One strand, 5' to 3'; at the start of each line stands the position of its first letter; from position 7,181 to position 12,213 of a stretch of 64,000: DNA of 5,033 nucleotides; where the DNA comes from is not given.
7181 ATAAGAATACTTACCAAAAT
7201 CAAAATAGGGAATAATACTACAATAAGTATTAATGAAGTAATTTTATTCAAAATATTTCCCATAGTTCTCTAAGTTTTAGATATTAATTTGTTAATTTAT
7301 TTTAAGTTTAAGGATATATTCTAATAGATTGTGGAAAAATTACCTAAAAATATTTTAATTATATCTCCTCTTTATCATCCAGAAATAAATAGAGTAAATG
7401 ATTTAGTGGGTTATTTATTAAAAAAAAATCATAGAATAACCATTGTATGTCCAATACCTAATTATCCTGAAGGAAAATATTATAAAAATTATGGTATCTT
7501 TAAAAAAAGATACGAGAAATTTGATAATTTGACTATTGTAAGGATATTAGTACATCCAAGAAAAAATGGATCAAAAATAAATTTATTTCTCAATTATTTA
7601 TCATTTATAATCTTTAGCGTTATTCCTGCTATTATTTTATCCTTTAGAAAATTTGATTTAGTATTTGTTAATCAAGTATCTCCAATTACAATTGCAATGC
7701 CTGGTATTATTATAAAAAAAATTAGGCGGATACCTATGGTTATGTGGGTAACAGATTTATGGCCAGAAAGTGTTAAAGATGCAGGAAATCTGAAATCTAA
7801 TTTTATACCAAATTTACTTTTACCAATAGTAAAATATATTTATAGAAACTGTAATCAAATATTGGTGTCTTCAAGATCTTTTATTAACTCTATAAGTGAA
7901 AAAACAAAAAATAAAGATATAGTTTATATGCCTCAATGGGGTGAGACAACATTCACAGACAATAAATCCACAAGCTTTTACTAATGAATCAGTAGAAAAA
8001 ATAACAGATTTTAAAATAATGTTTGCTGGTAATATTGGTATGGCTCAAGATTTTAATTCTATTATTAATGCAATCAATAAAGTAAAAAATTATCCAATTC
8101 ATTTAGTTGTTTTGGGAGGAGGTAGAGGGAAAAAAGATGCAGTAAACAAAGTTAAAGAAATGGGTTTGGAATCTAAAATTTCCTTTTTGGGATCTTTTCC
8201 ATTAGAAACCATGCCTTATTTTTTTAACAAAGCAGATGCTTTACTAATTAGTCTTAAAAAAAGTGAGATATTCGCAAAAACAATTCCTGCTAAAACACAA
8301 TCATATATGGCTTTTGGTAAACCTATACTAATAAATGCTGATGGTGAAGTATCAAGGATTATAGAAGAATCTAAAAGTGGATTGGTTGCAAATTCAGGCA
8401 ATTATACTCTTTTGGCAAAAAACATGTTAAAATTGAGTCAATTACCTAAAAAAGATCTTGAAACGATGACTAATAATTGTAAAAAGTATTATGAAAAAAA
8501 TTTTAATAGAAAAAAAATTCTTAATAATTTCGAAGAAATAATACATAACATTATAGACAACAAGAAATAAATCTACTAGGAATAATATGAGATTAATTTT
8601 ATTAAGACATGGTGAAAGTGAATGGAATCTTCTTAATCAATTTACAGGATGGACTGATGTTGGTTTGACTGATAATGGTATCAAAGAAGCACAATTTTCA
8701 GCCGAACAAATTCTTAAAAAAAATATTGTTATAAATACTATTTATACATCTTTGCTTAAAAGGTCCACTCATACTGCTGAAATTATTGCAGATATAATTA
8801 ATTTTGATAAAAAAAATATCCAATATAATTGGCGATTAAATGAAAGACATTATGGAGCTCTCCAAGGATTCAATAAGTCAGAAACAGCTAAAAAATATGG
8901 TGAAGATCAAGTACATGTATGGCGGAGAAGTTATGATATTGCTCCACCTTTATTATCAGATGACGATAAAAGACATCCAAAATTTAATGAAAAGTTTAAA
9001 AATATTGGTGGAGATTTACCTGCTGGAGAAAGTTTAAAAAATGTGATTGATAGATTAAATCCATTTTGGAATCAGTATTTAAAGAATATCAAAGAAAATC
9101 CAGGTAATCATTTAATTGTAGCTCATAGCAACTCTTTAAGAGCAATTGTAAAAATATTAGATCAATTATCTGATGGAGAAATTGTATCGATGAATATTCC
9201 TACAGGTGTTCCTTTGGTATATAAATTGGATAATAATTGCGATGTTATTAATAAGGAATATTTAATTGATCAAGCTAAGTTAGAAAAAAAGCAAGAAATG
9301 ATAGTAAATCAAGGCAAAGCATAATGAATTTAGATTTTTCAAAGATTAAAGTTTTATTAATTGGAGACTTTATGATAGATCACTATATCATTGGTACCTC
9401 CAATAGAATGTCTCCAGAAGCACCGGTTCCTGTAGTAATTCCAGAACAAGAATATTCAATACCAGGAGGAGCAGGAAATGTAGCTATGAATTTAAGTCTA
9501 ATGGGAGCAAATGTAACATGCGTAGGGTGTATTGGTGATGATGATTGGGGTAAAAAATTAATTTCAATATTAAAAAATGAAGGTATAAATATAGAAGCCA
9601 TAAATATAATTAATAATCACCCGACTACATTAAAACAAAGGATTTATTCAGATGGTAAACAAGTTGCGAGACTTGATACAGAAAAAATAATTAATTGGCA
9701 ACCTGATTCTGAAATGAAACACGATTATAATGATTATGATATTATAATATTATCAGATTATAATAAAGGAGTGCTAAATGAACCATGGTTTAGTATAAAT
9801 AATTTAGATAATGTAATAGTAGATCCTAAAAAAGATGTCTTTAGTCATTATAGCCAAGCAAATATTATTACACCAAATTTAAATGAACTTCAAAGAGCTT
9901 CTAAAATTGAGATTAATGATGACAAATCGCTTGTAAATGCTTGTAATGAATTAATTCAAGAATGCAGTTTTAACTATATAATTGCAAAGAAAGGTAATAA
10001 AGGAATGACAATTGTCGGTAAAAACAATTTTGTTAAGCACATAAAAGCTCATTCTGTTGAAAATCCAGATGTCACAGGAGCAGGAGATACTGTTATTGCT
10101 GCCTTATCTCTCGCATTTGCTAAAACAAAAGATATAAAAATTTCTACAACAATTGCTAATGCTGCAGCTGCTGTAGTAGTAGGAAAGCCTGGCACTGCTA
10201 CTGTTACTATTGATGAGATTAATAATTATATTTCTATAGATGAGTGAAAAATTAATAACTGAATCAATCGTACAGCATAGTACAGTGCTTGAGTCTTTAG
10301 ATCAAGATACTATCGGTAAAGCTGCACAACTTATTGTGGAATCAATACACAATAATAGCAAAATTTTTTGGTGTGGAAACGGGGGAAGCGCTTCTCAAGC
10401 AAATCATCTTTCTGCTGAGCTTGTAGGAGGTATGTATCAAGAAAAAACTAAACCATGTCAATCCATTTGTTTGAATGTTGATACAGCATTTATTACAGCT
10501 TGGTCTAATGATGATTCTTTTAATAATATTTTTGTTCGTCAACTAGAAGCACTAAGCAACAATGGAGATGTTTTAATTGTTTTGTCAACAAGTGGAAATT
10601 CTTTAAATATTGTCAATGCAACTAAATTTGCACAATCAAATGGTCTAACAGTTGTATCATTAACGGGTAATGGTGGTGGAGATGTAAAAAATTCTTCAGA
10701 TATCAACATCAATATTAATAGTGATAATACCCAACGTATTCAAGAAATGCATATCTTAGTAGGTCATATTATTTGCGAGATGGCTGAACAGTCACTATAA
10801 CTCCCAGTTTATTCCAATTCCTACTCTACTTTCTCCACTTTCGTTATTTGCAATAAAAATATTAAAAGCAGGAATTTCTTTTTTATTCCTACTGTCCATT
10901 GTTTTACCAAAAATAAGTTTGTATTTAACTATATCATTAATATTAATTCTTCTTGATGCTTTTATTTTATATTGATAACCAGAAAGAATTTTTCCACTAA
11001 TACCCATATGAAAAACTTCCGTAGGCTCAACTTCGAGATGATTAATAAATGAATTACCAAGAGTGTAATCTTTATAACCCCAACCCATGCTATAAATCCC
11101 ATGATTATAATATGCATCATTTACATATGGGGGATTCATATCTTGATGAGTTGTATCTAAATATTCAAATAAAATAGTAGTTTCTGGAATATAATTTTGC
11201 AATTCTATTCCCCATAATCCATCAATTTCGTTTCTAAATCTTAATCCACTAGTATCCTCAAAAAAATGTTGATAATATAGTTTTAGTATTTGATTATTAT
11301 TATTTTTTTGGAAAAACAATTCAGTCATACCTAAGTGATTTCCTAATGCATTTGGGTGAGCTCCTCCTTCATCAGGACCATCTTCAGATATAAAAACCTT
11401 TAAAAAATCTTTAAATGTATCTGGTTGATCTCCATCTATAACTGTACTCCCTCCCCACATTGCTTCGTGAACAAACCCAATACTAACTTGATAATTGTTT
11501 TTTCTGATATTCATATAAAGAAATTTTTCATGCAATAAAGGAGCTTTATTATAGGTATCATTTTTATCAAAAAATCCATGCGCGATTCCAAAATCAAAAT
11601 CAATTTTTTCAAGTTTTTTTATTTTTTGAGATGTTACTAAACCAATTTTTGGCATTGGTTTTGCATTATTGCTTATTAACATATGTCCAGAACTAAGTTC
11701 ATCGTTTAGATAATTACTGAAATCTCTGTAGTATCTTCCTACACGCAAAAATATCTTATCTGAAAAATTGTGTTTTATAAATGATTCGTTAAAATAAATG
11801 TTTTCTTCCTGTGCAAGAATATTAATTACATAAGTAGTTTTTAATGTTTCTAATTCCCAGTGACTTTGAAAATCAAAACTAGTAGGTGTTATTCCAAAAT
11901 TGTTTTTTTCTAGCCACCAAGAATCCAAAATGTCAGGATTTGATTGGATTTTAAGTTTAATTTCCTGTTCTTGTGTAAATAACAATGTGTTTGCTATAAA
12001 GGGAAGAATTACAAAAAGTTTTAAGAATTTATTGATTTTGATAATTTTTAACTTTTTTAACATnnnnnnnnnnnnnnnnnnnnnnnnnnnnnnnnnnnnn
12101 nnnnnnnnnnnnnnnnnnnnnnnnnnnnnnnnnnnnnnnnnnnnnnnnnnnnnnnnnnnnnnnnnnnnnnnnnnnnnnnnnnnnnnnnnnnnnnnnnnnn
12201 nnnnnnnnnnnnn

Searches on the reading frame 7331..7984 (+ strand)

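Call 88: search_protein_families(library=pfam, proteins=[window:7331-7984:+], max_evalue=0.0001)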
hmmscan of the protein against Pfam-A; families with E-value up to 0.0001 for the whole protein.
window:7331-7984:+ (217 aa): 1 family
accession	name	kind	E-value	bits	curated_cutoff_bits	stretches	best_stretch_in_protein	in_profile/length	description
PF13439.12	Glyco_transf_4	-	4.4e-07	30.5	28.5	1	22-190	8-150/170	Glycosyltransferase Family 4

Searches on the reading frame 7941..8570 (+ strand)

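Call 88: search_protein_families(library=pfam, proteins=[window:7941-8570:+], max_evalue=0.0001)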
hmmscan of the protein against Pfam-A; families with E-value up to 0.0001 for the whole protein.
window:7941-8570:+ (209 aa): 2 families
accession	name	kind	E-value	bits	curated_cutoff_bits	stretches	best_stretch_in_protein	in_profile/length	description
PF00534.26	Glycos_transf_1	-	1.4e-16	61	26.4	1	19-181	11-170/172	Glycosyl transferases group 1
PF13692.12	Glyco_trans_1_4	-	4.2e-14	53.4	27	1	25-166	3-140/142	Glycosyl transferases group 1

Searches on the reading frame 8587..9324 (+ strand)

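Call 88: search_protein_families(library=pfam, proteins=[window:8587-9324:+], max_evalue=0.0001)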
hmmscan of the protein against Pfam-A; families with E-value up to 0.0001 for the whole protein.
window:8587-9324:+ (245 aa): 1 family
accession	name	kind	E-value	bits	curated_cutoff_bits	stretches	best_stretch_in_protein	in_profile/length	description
PF00300.27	His_Phos_1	-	8.2e-33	114.1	21.7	2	3-121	1-114/194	Histidine phosphatase superfamily (branch 1)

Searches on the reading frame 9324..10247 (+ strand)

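Call 88: search_protein_families(library=pfam, proteins=[window:9324-10247:+], max_evalue=0.0001)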
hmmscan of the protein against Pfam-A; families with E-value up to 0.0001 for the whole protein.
window:9324-10247:+ (307 aa): 3 families
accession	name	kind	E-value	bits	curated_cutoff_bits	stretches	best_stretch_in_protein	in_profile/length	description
PF00294.29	PfkB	-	2.2e-43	149.2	25.8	1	9-293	3-297/302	pfkB family carbohydrate kinase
PF08543.17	Phos_pyr_kin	-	6.1e-09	36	27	1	177-279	118-225/246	Phosphomethylpyrimidine kinase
PF01256.23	Carb_kinase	-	1.1e-07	32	27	1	170-302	109-239/242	NAD(P)H-hydrate dehydratase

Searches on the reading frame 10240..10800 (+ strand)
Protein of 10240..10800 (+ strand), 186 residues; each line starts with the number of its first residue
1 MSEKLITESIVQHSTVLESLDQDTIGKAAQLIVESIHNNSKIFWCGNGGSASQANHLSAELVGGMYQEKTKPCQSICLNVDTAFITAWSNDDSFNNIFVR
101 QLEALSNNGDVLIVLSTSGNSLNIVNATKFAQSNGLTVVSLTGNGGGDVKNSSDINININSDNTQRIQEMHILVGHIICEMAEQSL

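Call 88: search_protein_families(library=pfam, proteins=[window:10240-10800:+], max_evalue=0.0001)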
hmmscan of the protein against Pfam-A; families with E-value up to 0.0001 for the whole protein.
window:10240-10800:+ (186 aa): 2 families
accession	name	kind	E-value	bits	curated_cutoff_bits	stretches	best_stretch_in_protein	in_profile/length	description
PF13580.11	SIS_2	-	2.7e-23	82.9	27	1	16-143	12-138/138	SIS domain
PF01380.27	SIS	-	3.8e-09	36.9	25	1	104-165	49-110/131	SIS domain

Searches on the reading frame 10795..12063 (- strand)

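Call 7: search_protein_families(library=pfam, proteins=[window:10795-12063:-], max_evalue=0.001)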
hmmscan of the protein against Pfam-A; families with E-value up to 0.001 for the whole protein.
window:10795-12063:- (422 aa): 1 family
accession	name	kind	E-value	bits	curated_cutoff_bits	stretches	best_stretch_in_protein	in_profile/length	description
PF14052.12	Caps_assemb_Wzi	-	1.8e-24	86.9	30.1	1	77-339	56-308/392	Capsule assembly protein Wzi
